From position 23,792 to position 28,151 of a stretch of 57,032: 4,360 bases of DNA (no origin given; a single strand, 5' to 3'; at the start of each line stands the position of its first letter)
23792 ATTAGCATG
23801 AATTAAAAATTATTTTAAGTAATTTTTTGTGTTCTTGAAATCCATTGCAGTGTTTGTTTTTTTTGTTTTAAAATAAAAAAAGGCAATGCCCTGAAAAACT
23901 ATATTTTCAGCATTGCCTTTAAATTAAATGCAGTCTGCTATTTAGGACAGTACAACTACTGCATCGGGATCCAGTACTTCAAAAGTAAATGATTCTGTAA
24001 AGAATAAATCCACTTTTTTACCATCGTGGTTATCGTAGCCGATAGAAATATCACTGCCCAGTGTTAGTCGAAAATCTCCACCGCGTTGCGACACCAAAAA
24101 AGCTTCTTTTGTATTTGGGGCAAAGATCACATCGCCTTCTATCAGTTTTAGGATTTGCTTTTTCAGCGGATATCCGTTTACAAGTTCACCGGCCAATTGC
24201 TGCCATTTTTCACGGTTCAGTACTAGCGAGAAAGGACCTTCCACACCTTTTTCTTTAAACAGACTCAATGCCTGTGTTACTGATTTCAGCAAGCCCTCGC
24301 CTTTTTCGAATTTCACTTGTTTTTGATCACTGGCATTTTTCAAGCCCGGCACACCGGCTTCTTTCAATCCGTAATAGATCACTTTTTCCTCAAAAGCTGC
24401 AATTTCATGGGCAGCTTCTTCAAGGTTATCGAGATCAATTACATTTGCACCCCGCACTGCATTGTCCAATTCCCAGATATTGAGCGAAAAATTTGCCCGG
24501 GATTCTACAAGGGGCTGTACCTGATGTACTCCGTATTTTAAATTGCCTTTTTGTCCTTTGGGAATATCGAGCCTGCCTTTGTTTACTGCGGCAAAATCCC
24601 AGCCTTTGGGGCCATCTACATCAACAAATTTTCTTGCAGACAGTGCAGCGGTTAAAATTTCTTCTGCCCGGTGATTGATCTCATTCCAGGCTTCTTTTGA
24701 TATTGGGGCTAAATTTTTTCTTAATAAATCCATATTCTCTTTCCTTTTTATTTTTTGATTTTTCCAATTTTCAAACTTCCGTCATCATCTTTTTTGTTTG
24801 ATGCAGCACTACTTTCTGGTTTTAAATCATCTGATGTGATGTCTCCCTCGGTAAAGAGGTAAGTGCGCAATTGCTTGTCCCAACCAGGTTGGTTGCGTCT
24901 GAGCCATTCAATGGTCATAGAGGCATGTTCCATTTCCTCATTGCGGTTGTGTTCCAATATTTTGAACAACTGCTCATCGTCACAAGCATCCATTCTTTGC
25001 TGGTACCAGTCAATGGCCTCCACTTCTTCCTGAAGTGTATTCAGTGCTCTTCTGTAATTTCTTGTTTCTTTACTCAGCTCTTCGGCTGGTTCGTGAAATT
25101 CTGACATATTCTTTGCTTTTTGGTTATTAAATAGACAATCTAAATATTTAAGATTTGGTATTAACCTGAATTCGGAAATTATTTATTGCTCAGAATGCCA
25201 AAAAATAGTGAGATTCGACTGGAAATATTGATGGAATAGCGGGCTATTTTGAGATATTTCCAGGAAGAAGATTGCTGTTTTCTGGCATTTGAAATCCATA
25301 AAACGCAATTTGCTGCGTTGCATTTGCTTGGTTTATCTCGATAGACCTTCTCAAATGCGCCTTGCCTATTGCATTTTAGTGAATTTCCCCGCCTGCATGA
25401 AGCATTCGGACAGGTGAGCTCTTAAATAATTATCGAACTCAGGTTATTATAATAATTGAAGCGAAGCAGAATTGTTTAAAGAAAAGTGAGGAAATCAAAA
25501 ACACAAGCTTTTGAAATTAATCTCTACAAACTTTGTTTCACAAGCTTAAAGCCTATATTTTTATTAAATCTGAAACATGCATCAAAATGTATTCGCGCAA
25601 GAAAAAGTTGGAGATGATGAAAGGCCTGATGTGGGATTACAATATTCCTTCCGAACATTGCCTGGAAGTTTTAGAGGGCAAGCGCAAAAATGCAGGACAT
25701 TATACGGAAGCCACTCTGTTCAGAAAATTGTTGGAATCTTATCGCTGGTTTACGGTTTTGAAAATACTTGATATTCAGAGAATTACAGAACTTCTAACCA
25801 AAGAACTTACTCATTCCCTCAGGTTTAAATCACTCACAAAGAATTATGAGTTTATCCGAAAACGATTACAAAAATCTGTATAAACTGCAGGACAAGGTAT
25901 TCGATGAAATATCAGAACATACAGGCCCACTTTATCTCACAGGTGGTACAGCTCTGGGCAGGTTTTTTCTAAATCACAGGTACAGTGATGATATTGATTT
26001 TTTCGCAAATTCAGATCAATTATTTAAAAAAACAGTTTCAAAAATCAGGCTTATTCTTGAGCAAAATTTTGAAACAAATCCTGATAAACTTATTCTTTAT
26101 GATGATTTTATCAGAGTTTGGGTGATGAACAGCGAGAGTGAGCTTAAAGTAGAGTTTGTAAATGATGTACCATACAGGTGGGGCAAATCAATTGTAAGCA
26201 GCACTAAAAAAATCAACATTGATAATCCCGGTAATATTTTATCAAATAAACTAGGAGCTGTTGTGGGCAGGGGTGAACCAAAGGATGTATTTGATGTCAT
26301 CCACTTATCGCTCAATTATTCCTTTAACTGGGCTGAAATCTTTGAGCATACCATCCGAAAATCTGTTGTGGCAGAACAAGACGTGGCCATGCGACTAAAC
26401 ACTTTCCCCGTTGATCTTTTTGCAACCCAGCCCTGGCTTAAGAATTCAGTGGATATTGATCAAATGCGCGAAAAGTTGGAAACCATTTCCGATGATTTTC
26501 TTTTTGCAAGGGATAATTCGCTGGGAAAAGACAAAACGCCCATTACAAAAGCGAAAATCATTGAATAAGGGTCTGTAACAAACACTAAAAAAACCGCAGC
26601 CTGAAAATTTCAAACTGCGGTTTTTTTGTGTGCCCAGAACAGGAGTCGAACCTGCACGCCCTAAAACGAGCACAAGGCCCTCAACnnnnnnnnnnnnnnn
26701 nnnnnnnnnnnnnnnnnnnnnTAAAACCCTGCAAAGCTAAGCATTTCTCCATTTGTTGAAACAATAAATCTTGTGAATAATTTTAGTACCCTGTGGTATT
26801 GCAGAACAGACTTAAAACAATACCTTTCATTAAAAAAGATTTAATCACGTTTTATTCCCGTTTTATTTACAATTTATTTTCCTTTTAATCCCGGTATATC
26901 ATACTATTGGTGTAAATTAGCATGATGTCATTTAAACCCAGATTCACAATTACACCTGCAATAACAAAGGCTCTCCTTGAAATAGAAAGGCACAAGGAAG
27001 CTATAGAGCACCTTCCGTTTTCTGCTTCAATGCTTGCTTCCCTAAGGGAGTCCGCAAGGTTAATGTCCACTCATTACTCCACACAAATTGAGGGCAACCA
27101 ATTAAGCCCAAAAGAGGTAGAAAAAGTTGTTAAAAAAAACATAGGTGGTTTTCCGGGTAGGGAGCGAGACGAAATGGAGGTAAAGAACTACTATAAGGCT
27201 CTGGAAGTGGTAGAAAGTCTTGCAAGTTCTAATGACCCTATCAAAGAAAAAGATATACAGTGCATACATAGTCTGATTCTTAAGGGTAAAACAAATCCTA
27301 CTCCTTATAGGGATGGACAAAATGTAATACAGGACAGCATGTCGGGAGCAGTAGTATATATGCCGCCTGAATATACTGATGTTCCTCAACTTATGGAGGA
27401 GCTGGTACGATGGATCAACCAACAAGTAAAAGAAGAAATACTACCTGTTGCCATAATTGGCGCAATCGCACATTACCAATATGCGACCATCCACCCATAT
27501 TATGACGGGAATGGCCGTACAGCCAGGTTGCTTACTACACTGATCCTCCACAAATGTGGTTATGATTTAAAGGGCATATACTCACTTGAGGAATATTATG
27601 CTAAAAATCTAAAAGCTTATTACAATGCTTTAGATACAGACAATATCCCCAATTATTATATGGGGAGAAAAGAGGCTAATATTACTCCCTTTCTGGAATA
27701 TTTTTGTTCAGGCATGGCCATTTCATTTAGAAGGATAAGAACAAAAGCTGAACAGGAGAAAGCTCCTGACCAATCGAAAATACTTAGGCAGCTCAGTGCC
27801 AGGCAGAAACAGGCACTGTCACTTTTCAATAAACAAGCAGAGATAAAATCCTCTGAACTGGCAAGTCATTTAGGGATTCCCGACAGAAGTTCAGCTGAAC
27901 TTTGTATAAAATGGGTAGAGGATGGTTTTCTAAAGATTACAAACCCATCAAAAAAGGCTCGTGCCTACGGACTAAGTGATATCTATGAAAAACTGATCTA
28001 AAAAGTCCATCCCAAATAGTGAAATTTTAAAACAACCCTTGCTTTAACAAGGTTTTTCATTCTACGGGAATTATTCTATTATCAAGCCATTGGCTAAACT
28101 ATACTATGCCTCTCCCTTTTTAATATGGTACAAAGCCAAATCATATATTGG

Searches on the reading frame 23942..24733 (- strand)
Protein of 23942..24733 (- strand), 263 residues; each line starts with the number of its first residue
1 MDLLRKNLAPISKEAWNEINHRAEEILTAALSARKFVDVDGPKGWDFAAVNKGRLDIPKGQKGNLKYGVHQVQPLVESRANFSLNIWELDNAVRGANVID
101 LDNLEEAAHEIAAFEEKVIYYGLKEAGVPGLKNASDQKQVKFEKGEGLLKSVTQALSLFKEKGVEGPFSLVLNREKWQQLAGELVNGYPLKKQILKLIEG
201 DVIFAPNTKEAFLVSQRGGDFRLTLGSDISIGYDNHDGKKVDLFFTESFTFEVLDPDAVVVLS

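Call 8: search_protein_families(library=pfam, proteins=[window:23942-24733:-], max_evalue=0.01)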
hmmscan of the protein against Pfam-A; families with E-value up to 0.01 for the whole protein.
window:23942-24733:- (263 aa): 1 family
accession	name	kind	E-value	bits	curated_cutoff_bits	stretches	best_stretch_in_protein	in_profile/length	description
PF04454.18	Linocin_M18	-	1.1e-83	280.8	24.3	1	1-250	1-253/253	Encapsulating protein for peroxidase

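Call 13: find_encoding_contigs(protein=window:23942-24733:-, flank=10000, max_places=10)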
Protein window:23942-24733:- (263 aa): 3 contigs read that carry it; 3 places shown.
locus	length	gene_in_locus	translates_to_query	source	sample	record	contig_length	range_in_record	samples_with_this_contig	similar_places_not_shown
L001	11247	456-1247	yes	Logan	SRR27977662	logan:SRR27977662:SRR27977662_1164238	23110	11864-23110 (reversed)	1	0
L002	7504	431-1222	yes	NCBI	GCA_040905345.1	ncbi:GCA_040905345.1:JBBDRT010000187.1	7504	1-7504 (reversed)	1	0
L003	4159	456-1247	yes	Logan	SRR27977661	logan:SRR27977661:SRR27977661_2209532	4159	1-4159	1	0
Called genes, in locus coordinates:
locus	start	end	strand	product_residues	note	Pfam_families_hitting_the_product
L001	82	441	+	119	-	PF22277:EncFtn-like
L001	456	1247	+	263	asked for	PF04454:Linocin_M18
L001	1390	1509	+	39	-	-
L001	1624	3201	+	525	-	PF00772:DnaB, PF03796:DnaB_C, PF06745:ATPase (weak), PF13481:AAA_25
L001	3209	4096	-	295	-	PF00072:Response_reg, PF02518:HATPase_c (faint), PF13581:HATPase_c_2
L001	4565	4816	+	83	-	PF02700:PurS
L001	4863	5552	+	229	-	PF00590:TP_methylase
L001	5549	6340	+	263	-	PF00459:Inositol_P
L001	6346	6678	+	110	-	PF01588:tRNA_bind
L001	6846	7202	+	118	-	-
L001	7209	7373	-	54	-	-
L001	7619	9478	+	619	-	PF02518:HATPase_c, PF00204:DNA_gyraseB, PF01751:Toprim, PF00986:DNA_gyraseB_C (weak)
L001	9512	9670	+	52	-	-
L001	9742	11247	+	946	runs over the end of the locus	PF00521:DNA_topoisoIV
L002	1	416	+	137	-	PF22277:EncFtn-like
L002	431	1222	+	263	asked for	PF04454:Linocin_M18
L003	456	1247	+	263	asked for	PF04454:Linocin_M18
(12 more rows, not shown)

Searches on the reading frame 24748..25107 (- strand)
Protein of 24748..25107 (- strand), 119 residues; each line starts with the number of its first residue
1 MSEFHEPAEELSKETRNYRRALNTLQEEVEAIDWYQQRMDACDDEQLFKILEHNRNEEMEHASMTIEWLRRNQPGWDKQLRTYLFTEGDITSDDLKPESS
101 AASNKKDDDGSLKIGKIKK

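Call 8: search_protein_families(library=pfam, proteins=[window:24748-25107:-], max_evalue=0.01)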
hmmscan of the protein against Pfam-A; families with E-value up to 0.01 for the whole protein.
window:24748-25107:- (119 aa): 2 families
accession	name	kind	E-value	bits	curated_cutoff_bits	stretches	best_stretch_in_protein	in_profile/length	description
PF22277.2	EncFtn-like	-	2e-39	133.7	27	1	4-87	2-85/85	EncFtn-like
PF07686.23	V-set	-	0.0055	17.3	26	0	55-118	21-81/109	Immunoglobulin V-set domain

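Call 31: find_homologous_proteins(query=window:24748-25107:-, max_evalue=1e-20)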
Query window:24748-25107:- (119 aa): 1046 proteins with E <= 1e-20 among 1085 candidates; the best 120 are listed.
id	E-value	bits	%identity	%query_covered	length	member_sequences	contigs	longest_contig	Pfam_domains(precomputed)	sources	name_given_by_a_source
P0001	2.4e-73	261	100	100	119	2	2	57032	PF22277.3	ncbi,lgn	ncbi:MAG: ferritin-like domain-containing protein [Chitinophagales bacterium]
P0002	1.3e-66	240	92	100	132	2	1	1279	PF22277.3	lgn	-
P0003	1.4e-55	204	80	100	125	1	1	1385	PF22277.3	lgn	-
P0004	3.3e-51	190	75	98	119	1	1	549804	PF22277.3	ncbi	ncbi:encapsulin-associated ferritin-like protein [Halocola ammonii]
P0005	4.4e-51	190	75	98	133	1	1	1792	PF22277.3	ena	-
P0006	4.8e-51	190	75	98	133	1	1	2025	PF22277.3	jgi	jgi:ferritin-like protein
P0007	2.2e-50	188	74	98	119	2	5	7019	PF22277.3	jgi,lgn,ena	-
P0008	8.2e-48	179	68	100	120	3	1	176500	PF22277.3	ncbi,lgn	-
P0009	2.9e-47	177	74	100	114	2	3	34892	PF22277.3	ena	-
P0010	6.4e-47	176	84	77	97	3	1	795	PF22277.3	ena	-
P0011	6.2e-46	173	83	77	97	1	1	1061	PF22277.3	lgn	-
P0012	8.0e-45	170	68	100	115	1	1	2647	PF22277.3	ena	-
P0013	2.6e-44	168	82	76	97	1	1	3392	PF22277.3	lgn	-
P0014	5.0e-44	167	67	100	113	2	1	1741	PF22277.3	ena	-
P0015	2.8e-42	161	66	100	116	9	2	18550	PF22277.3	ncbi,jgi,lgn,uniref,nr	ncbi:encapsulin-associated ferritin-like protein [Anaerophaga thermohalophila]|uniref:encapsulin-ass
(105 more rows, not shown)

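Call 32: find_encoding_contigs(protein=P0002, flank=3000, max_places=4)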
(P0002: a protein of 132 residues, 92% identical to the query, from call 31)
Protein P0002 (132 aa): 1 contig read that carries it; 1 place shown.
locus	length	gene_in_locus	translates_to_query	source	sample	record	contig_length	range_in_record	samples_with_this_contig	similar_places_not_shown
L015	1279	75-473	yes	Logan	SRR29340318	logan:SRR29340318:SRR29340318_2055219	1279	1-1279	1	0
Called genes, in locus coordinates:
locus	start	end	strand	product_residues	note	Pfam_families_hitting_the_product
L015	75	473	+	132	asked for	PF22277:EncFtn-like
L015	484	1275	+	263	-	PF04454:Linocin_M18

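Call 33: find_encoding_contigs(protein=P0003, flank=3000, max_places=4)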
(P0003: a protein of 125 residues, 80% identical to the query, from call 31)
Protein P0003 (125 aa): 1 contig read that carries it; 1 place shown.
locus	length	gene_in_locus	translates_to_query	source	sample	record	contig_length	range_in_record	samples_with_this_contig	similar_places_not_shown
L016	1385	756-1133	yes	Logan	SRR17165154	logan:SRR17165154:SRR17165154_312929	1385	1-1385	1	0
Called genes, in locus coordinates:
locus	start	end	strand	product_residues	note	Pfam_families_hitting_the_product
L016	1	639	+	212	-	?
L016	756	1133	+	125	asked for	PF22277:EncFtn-like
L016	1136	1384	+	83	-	?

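Call 34: find_encoding_contigs(protein=P0001, flank=3000, max_places=6)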
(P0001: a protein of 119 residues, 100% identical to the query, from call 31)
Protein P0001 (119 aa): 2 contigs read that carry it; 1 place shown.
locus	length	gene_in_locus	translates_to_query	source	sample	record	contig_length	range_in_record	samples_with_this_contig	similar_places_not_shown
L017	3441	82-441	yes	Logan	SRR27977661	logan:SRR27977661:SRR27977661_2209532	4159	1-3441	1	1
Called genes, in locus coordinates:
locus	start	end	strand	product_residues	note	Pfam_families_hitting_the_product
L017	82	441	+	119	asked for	PF22277:EncFtn-like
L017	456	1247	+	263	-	PF04454:Linocin_M18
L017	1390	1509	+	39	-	-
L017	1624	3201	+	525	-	PF00772:DnaB, PF03796:DnaB_C, PF06745:ATPase (weak), PF13481:AAA_25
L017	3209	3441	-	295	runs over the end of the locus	PF00072:Response_reg, PF02518:HATPase_c (faint), PF13581:HATPase_c_2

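Call 43: find_encoding_contigs(protein=P0121, flank=3000, max_places=4)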
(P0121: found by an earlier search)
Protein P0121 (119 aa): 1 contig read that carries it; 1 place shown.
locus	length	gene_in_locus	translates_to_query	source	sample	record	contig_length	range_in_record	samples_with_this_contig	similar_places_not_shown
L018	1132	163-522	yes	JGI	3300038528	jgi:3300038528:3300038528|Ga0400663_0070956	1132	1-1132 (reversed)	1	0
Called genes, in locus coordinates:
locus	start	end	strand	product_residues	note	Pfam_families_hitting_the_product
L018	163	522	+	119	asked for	PF22277:EncFtn-like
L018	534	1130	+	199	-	?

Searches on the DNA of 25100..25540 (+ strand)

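Call 51: search_rna_families(source=window, start=25100, end=25540, threshold=evalue, max_evalue=1)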
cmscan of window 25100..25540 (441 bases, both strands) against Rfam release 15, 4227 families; matches with E-value up to 1: 1.
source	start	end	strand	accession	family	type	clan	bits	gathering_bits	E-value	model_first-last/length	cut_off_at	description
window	25210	25273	+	RF03984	MIR2933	Gene; miRNA;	-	17.4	70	0.68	1-112/112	no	MIR2933 microRNA precursor family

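Call 52: search_dna_similar(query=window:25163-25445:+, collection=plasmids, mode=distant, max_evalue=1, max_rows=10)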
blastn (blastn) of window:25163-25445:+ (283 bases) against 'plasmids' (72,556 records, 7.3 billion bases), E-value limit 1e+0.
No match.

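Call 53: search_dna_similar(query=window:25163-25445:+, collection=phages, mode=distant, max_evalue=1, max_rows=10)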
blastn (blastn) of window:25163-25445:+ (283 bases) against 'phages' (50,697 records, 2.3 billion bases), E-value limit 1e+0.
No match.

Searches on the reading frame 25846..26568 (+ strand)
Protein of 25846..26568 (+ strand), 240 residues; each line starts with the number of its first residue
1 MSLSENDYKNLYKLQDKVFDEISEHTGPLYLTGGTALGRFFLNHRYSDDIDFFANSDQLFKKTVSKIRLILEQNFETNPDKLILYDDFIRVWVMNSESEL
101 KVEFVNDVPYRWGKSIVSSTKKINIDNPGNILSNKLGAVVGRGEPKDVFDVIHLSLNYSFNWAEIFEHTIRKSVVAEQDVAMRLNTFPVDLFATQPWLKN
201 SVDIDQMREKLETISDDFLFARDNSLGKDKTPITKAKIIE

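Call 8: search_protein_families(library=pfam, proteins=[window:25846-26568:+], max_evalue=0.01)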
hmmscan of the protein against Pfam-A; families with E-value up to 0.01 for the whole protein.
window:25846-26568:+ (240 aa): 1 family
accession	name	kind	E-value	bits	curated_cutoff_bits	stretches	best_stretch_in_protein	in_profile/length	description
PF08843.17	AbiEii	-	8.8e-12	45.9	22.5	1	23-161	9-174/238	Nucleotidyl transferase AbiEii toxin, Type IV TA system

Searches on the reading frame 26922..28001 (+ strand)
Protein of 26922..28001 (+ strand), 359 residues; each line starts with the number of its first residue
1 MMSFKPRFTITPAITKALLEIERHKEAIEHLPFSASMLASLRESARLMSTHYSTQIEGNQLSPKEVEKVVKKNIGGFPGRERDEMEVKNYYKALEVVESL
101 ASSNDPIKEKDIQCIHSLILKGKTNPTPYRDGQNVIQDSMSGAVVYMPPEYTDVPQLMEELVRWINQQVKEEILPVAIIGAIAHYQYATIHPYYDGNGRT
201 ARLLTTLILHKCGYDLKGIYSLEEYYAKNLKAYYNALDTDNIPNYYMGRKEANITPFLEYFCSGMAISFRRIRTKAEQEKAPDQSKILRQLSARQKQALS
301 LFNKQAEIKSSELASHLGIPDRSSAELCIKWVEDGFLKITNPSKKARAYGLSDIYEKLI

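Call 38: search_protein_families(library=pfam, proteins=[window:26922-28001:+], max_evalue=0.001)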
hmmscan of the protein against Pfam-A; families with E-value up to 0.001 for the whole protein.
window:26922-28001:+ (359 aa): 1 family
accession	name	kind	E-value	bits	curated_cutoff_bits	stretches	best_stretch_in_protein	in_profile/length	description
PF02661.23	Fic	-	3.6e-18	66.6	24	1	106-209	1-93/93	Fic/DOC family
